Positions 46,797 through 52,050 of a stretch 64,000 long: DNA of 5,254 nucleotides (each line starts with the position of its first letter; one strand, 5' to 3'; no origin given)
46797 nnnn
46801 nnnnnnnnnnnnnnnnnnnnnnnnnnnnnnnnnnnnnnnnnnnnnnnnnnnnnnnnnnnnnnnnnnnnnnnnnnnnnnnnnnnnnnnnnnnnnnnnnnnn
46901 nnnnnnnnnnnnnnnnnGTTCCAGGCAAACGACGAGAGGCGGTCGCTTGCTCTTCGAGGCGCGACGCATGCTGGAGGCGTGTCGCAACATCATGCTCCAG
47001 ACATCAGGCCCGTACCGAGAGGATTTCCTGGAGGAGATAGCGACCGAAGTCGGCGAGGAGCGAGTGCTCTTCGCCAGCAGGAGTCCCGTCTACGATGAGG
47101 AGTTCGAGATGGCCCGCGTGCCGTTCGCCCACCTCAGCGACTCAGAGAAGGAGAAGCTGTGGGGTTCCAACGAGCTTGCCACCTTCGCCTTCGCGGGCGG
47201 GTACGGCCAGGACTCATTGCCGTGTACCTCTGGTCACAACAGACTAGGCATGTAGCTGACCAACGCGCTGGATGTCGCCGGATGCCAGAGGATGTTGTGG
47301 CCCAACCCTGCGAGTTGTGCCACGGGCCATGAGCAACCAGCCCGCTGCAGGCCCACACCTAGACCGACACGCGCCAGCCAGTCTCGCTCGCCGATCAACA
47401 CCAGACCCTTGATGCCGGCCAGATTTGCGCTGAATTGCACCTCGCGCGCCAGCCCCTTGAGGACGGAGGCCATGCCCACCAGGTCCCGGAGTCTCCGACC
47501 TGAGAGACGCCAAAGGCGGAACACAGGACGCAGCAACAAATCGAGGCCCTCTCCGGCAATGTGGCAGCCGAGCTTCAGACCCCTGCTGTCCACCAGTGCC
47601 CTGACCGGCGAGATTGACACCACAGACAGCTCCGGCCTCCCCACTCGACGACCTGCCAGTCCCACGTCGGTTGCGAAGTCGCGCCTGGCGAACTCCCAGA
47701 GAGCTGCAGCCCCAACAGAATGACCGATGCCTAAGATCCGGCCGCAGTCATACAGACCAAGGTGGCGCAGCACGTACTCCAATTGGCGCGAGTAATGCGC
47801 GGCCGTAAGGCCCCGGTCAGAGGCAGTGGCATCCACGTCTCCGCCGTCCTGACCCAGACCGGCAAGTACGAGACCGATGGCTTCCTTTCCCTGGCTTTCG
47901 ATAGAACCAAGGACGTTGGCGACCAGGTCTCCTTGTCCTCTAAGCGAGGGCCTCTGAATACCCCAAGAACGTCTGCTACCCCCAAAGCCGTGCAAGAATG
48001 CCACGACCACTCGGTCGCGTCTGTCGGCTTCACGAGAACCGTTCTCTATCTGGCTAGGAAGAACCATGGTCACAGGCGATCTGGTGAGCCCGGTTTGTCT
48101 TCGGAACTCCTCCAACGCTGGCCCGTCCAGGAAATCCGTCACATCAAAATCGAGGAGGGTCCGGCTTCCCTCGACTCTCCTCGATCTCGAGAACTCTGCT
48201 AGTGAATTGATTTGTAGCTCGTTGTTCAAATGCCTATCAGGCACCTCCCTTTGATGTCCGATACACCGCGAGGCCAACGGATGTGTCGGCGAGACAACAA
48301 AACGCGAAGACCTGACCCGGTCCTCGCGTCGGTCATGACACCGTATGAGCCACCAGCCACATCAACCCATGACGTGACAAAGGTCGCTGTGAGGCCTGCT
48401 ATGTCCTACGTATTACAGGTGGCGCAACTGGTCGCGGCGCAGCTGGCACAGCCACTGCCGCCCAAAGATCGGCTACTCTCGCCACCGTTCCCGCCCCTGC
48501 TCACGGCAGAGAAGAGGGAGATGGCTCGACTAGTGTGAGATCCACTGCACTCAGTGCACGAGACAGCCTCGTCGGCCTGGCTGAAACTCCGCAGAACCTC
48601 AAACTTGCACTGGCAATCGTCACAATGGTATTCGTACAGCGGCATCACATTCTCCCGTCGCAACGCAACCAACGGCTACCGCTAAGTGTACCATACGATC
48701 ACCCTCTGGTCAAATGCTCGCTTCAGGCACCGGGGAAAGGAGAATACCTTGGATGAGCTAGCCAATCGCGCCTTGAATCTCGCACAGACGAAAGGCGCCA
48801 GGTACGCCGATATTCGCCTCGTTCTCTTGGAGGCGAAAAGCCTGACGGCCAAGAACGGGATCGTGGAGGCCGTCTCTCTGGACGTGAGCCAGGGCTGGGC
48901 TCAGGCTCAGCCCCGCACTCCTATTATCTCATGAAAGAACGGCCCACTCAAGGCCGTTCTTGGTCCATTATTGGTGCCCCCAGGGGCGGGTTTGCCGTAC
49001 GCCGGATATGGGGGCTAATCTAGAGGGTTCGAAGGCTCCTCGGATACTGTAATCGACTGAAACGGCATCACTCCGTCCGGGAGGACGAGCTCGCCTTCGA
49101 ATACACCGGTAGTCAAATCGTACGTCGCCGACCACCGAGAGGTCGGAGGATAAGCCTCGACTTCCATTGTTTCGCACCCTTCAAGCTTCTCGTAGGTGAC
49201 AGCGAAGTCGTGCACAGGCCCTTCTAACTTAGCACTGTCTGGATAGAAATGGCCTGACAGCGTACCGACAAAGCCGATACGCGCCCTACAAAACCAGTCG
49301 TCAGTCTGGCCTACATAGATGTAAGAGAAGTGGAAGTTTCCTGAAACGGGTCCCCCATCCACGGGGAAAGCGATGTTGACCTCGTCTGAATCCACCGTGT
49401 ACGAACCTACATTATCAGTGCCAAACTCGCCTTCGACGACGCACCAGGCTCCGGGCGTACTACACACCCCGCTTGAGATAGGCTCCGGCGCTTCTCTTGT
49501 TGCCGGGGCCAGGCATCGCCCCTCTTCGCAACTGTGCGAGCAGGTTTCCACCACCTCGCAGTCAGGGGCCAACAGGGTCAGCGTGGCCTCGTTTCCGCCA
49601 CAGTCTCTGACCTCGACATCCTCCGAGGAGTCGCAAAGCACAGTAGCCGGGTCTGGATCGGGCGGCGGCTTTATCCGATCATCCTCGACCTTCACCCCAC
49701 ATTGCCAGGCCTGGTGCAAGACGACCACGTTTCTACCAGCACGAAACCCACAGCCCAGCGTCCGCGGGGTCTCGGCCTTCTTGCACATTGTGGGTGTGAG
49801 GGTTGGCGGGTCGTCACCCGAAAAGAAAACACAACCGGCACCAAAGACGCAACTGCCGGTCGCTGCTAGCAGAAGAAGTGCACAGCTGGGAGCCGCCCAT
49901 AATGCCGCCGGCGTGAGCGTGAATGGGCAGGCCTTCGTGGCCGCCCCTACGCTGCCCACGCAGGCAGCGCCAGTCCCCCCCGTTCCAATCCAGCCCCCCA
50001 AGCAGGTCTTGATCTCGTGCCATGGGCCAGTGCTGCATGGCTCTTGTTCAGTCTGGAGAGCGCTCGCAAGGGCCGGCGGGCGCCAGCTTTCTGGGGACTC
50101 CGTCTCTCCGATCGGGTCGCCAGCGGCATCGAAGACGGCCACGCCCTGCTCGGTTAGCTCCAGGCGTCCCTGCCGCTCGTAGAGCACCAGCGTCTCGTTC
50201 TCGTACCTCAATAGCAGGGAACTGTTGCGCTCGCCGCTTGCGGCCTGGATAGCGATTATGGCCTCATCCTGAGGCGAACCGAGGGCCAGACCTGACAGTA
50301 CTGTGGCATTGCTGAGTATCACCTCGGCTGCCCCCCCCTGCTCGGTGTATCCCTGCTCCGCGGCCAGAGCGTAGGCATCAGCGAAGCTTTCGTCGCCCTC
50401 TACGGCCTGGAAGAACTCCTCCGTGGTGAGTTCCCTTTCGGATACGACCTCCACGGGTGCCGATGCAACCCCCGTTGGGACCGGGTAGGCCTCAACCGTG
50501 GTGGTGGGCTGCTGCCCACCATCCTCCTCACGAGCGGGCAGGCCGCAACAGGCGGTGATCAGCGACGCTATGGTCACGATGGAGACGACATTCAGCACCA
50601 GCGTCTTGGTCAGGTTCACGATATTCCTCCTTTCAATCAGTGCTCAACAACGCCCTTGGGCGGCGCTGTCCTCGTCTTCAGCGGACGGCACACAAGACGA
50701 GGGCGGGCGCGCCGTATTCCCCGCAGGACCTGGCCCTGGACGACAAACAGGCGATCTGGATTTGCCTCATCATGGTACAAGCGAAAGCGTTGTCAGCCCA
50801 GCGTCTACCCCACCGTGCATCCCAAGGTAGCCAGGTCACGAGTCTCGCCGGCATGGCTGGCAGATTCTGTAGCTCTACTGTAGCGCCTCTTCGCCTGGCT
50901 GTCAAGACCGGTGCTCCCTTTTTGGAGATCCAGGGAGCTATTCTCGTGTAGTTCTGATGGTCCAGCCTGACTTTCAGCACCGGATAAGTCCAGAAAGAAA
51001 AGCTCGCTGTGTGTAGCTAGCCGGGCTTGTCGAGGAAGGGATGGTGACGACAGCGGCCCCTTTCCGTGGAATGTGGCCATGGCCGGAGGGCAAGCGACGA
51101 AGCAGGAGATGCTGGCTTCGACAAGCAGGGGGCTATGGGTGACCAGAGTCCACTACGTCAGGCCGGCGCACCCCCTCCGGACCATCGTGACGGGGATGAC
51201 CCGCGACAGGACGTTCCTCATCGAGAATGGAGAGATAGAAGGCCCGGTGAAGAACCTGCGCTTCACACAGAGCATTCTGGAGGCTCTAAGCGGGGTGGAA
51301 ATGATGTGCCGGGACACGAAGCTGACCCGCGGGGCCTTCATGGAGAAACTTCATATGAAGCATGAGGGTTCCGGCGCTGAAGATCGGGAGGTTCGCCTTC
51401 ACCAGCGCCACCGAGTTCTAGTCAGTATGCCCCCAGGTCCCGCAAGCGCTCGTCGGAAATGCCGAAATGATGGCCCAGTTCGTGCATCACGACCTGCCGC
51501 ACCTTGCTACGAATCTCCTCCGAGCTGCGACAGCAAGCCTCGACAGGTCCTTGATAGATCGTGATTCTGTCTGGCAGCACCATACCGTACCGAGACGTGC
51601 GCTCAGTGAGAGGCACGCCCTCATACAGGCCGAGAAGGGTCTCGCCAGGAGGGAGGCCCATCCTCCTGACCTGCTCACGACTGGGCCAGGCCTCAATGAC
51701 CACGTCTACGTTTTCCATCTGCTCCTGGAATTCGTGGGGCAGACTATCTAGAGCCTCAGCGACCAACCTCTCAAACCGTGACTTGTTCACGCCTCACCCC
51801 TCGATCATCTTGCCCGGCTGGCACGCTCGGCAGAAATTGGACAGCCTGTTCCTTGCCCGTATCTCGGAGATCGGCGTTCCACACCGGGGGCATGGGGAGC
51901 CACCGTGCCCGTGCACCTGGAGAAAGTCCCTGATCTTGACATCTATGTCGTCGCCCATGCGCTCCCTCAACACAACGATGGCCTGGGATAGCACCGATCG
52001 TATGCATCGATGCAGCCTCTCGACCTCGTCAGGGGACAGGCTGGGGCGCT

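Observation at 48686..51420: tldD/pmbA appears split into N- and C-terminal remnants by a 2.1-kb segment carrying a Cys-rich lipoprotein gene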

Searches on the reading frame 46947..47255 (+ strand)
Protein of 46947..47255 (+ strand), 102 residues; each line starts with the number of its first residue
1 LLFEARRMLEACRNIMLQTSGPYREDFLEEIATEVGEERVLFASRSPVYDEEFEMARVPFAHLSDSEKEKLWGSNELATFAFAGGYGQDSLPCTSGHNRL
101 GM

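Call 3: search_protein_families(library=pfam, proteins=[window:46947-47255:+], max_evalue=1)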
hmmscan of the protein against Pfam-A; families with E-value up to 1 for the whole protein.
window:46947-47255:+ (102 aa): 2 families
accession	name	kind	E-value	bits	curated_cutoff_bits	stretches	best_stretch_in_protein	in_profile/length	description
PF04909.20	Amidohydro_2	-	1.2e-06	28.9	26.4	1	4-75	194-282/289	Amidohydrolase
PF02545.19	Maf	-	0.15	12.2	27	1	50-90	117-155/187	Maf-like protein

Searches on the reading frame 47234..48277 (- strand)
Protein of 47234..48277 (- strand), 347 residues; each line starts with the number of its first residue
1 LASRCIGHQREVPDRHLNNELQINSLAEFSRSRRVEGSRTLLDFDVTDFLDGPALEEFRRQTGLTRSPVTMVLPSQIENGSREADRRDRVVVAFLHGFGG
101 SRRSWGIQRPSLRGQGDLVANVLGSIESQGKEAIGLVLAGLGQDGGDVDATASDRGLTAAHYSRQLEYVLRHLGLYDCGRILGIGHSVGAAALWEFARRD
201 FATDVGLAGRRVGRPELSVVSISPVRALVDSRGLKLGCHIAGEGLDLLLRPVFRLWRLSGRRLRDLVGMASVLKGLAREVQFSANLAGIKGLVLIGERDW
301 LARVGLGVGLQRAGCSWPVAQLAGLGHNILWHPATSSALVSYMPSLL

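Call 3: search_protein_families(library=pfam, proteins=[window:47234-48277:-], max_evalue=1)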
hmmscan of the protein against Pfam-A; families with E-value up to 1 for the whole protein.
window:47234-48277:- (347 aa): 2 families
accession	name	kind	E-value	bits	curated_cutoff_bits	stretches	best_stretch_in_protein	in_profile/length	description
PF12697.13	Abhydrolase_6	-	4.5e-06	27.9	26.3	1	94-333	3-211/217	Alpha/beta hydrolase family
PF00561.26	Abhydrolase_1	-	0.082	13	25.8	1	91-198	2-88/245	alpha/beta hydrolase fold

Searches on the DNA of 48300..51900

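Call 42: search_rna_families(source=window, start=48300, end=51900, threshold=evalue, max_evalue=1)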
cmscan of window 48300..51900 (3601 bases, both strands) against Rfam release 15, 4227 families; matches with E-value up to 1: 1.
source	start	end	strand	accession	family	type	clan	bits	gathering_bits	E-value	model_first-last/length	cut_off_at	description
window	50050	50181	+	RF02832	Scr5676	Gene; sRNA;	-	20.7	56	0.71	1-130/130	no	Streptomyces RNA 5676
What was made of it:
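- No Rfam family (call 42).
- Tried and rejected: Rfam on 48300-51900: nothing near threshold (call 42).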

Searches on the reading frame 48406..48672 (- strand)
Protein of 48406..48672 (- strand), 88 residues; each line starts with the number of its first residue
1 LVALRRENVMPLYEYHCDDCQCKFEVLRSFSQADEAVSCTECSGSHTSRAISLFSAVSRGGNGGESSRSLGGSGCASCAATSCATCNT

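Call 3: search_protein_families(library=pfam, proteins=[window:48406-48672:-], max_evalue=1)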
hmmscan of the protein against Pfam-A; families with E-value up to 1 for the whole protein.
window:48406-48672:- (88 aa): 3 families
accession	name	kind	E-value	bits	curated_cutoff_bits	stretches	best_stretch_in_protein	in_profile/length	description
PF09723.15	Zn_ribbon_8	-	4e-13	49.6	34.4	1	10-51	1-41/41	Zinc ribbon domain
PF19437.4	VCIP135_N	-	0.0088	16.2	27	1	10-53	9-50/169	VCIP135 N-terminal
PF12785.12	VESA1_N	-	0.097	12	22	1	16-87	104-177/448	Variant erythrocyte surface antigen-1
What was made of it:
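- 48406..48672 (-): Intact Zn_ribbon_8 gene, the divergent neighbour of tldD and the left anchor of the conserved gene order. Pfam PF09723 at 4e-13 (call 3).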

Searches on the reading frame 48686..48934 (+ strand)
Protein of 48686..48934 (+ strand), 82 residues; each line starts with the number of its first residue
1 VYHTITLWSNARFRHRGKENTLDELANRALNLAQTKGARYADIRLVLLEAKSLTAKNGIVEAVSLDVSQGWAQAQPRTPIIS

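Call 3: search_protein_families(library=pfam, proteins=[window:48686-48934:+], max_evalue=1)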
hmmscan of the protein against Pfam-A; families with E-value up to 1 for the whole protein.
window:48686-48934:+ (82 aa): 0 families

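Call 6: search_solved_structures(query=window:48686-48934:+, max_evalue=10, show_alignments=3)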
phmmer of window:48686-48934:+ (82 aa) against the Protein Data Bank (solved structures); distinct sequences matched with E-value up to 10: 1.
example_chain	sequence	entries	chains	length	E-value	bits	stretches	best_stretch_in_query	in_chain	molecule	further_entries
8kc4_A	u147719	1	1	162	1.5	12.7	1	11-46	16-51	De novo design protein -NA05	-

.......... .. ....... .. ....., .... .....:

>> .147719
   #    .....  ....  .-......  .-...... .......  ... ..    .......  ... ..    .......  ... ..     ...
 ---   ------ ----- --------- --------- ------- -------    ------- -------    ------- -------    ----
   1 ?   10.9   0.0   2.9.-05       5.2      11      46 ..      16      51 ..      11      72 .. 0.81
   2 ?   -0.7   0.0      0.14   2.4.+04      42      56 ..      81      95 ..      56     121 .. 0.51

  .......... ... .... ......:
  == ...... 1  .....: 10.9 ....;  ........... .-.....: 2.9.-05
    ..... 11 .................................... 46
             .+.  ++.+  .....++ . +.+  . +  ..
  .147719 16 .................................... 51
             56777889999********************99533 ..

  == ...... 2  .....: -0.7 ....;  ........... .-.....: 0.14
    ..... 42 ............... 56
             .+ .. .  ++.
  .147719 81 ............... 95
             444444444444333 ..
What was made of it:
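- Checked: The N-terminal ORF gives no Pfam hit and no PDB hit (calls 3, 6).
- Tried and rejected: Pfam and PDB sequence searches with the N-fragment found nothing (calls 3, 6).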

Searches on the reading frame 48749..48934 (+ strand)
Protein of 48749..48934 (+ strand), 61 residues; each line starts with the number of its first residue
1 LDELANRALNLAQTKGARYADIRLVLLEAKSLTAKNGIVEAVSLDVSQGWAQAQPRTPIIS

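Call 87: search_protein_families(library=pfam, proteins=[window:48749-48934:+], max_evalue=0.1)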
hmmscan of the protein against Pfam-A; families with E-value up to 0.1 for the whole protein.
window:48749-48934:+ (61 aa): 0 families
